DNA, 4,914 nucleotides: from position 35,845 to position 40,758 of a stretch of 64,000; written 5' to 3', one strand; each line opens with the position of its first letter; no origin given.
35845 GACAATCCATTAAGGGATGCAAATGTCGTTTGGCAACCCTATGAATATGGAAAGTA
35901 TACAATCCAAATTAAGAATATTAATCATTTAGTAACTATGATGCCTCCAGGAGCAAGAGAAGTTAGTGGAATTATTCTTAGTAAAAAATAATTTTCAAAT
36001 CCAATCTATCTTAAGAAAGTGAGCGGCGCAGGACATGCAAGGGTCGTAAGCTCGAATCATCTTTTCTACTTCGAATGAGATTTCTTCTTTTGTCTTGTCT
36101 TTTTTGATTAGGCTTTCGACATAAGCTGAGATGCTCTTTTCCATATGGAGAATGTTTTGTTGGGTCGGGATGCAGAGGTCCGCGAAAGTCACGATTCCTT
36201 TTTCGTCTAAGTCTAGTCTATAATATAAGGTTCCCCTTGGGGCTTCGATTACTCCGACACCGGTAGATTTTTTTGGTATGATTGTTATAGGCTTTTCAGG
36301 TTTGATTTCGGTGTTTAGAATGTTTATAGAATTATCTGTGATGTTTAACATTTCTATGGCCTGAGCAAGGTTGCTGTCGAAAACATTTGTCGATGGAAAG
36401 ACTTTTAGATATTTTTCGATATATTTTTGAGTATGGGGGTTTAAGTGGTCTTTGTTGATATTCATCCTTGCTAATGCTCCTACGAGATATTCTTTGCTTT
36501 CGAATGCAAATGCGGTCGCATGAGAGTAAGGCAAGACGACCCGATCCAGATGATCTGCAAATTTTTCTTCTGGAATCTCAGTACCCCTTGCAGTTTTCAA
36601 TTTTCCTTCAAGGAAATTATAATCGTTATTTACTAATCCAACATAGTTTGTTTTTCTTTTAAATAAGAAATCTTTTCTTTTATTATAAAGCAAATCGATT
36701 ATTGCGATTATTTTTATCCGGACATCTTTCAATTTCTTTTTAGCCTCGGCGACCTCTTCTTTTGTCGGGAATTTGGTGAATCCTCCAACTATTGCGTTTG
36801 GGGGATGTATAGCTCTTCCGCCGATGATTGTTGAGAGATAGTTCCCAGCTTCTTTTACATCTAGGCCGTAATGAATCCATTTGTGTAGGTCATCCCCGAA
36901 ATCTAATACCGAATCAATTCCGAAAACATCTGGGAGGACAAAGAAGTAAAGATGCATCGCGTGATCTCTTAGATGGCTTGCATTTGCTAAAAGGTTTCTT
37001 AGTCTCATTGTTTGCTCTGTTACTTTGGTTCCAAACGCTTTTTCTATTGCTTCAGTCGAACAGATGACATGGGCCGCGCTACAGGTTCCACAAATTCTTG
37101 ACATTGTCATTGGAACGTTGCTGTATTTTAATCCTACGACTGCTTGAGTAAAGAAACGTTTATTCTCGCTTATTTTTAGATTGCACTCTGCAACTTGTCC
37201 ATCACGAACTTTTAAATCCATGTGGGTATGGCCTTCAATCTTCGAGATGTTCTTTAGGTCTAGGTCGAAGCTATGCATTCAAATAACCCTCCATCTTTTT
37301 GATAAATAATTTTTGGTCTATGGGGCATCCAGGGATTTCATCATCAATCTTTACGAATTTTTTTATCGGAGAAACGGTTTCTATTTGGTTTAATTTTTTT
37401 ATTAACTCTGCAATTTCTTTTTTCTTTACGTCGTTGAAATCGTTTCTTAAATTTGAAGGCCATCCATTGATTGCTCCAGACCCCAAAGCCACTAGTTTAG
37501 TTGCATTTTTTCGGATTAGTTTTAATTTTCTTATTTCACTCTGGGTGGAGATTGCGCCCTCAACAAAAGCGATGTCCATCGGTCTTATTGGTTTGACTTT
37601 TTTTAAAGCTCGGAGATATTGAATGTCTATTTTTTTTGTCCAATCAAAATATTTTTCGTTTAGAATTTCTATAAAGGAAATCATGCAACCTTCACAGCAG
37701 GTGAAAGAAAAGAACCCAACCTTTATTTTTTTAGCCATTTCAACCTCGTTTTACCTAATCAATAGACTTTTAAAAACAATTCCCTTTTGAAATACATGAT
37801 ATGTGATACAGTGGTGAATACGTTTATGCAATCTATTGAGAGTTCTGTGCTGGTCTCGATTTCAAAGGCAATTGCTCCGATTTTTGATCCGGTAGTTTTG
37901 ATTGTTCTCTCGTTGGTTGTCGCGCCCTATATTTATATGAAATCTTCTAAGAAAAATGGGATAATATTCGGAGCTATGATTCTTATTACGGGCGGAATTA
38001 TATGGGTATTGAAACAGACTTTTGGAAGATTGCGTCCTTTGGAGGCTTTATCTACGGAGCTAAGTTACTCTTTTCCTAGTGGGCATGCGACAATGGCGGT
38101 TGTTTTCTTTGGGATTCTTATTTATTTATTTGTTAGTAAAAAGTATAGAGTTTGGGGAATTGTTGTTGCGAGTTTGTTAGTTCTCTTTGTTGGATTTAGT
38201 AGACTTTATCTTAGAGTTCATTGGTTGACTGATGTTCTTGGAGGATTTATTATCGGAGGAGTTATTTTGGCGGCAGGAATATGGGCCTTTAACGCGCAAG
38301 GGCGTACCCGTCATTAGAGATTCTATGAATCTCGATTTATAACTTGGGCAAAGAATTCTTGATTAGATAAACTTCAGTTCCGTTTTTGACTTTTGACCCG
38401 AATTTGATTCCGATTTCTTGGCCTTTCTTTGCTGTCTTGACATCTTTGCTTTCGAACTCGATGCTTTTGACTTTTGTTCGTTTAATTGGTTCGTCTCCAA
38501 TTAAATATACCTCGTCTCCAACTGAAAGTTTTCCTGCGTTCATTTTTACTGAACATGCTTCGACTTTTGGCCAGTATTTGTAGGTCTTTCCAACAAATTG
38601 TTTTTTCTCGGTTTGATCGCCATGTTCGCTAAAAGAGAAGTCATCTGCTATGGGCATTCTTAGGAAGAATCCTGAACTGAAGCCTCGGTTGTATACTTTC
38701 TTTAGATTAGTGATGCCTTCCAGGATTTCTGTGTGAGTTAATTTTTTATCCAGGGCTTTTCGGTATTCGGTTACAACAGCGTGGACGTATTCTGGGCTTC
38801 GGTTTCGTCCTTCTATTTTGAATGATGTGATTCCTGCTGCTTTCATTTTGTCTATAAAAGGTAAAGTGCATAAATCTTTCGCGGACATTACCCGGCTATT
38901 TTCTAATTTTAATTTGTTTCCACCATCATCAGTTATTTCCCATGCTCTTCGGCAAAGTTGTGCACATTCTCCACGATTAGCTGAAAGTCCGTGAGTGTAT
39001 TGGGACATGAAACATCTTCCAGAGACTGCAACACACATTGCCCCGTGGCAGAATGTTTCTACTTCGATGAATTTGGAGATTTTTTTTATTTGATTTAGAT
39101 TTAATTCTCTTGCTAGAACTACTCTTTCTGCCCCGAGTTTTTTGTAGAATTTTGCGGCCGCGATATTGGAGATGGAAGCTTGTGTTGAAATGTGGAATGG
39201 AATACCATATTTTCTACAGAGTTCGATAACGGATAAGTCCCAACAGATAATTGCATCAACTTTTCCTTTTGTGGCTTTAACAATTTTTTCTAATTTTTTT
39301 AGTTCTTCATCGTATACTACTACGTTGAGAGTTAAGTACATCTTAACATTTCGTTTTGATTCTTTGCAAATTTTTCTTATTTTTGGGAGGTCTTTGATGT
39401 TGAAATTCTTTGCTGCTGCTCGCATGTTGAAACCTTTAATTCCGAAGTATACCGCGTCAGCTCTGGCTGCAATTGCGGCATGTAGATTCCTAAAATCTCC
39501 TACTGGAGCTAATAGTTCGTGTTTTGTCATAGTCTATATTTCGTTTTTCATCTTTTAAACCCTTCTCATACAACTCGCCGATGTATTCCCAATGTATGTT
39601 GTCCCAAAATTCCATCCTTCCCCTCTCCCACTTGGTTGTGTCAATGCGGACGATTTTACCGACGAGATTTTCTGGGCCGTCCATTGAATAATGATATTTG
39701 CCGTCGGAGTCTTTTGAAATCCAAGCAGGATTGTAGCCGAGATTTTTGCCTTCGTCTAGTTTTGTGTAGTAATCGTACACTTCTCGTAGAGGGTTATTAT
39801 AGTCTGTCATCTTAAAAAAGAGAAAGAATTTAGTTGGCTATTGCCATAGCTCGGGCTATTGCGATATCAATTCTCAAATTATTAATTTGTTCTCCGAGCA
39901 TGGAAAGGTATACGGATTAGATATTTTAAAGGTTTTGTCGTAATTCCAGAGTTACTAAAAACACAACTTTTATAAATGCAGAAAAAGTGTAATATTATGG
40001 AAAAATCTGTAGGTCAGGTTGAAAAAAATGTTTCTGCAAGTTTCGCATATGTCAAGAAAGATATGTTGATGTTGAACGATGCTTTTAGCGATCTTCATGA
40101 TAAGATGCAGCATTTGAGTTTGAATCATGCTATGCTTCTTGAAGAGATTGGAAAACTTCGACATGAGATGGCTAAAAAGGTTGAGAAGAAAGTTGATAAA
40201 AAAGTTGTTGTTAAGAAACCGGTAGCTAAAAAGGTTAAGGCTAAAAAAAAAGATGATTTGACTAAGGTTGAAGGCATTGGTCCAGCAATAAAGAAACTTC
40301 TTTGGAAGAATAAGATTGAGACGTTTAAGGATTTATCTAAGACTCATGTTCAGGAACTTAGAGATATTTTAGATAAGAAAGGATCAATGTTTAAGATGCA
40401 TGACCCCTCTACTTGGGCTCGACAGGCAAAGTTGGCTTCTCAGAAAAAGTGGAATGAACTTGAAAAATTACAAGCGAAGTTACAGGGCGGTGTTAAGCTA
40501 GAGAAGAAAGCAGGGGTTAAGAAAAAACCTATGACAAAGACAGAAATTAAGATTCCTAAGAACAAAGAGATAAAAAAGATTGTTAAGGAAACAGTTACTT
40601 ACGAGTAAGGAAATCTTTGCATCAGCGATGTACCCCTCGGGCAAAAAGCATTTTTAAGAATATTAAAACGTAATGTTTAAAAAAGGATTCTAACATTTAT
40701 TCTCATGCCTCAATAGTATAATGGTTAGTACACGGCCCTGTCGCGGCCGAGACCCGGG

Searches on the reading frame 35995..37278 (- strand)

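Call 78: search_protein_families(library=pfam, proteins=[window:35995-37278:-], max_evalue=0.00001)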
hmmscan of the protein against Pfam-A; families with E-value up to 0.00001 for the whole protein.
window:35995-37278:- (427 aa): 1 family
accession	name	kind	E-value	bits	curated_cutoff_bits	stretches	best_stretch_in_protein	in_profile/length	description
PF00374.24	NiFeSe_Hases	-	2.2e-33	116.4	25.8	2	242-420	313-508/508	Nickel-dependent hydrogenase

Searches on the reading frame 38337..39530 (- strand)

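Call 13: search_protein_families(library=pfam, proteins=[window:38337-39530:-], max_evalue=0.001)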
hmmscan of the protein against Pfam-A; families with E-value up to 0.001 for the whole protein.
window:38337-39530:- (397 aa): 2 families
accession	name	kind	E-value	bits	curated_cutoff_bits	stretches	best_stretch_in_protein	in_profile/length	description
PF01136.24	Peptidase_U32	-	2.4e-69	233.6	22.4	1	80-292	4-230/233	Peptidase family U32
PF03144.31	GTP_EFTU_D2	-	1.5e-06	29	30.3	1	328-378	6-59/73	Elongation factor Tu domain 2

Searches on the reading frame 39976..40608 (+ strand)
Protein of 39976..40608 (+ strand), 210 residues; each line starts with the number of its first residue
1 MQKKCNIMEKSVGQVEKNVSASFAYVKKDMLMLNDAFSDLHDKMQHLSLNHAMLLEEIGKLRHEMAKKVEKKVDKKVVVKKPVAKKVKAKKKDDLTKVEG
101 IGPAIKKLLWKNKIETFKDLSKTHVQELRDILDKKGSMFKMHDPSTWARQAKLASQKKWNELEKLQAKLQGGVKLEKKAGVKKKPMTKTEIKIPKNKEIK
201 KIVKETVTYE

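Call 13: search_protein_families(library=pfam, proteins=[window:39976-40608:+], max_evalue=0.001)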
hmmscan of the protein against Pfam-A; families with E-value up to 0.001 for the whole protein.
window:39976-40608:+ (210 aa): 1 family
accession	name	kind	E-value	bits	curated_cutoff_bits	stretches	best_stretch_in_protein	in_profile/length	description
PF14520.12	HHH_5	-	5.2e-05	24.1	27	1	93-131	2-40/57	Helix-hairpin-helix domain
